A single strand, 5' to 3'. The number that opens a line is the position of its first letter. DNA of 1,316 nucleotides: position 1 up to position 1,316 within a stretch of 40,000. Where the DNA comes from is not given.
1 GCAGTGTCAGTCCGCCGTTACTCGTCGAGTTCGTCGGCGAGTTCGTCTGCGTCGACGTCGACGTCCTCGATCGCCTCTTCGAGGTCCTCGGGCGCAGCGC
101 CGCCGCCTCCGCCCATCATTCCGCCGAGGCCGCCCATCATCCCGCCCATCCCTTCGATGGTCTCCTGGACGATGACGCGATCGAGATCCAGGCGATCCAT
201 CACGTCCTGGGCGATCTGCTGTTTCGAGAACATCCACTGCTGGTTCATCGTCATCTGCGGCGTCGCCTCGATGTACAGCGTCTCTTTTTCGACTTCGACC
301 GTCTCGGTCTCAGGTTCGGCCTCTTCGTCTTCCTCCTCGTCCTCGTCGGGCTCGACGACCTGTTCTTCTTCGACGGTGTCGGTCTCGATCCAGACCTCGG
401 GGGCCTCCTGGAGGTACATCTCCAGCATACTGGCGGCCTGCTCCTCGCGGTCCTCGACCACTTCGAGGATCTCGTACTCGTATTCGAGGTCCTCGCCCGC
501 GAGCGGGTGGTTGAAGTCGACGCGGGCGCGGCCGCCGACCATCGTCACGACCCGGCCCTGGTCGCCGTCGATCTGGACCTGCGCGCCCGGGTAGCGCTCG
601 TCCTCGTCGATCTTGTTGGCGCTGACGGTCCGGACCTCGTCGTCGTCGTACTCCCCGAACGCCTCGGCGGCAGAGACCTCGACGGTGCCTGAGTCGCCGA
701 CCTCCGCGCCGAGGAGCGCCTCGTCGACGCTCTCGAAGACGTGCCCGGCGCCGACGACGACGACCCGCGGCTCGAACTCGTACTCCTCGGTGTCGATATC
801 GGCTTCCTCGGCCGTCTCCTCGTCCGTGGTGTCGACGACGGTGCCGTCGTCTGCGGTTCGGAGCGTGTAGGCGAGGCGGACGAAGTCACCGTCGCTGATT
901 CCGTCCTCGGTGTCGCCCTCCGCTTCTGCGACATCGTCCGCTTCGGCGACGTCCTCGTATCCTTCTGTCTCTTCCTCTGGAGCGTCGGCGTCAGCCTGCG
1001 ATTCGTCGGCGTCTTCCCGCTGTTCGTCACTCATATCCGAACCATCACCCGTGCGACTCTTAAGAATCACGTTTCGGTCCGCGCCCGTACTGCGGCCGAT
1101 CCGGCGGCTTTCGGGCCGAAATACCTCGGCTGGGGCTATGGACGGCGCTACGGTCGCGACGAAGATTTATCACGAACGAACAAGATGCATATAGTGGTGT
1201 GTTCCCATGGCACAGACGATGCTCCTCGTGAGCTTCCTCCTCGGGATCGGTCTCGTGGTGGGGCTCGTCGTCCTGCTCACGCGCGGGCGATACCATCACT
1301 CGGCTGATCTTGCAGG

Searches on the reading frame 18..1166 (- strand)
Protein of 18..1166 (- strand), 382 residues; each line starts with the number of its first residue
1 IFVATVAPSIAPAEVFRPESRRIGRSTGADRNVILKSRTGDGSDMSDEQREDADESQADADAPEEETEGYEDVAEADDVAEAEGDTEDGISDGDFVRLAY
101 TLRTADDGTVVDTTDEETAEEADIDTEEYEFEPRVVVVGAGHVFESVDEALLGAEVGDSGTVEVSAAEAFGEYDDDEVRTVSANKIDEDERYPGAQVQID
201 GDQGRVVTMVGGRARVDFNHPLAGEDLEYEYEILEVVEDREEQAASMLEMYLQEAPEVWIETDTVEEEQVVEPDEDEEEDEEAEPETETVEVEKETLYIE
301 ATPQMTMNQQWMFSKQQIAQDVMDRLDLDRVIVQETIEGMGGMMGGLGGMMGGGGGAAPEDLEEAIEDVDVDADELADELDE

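Call 36: search_protein_families(library=pfam, proteins=[window:18-1166:-], max_evalue=0.001)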
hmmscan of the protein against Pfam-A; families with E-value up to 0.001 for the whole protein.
window:18-1166:- (382 aa): 2 families
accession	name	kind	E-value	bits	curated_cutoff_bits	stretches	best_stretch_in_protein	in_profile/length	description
PF22199.2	FKBP26_IF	-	1.2e-09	38.4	27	1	192-222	16-46/46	FKBP26, IF domain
PF00254.34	FKBP_C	-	4.2e-07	30.6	21.1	1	91-175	6-76/94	FKBP-type peptidyl-prolyl cis-trans isomerase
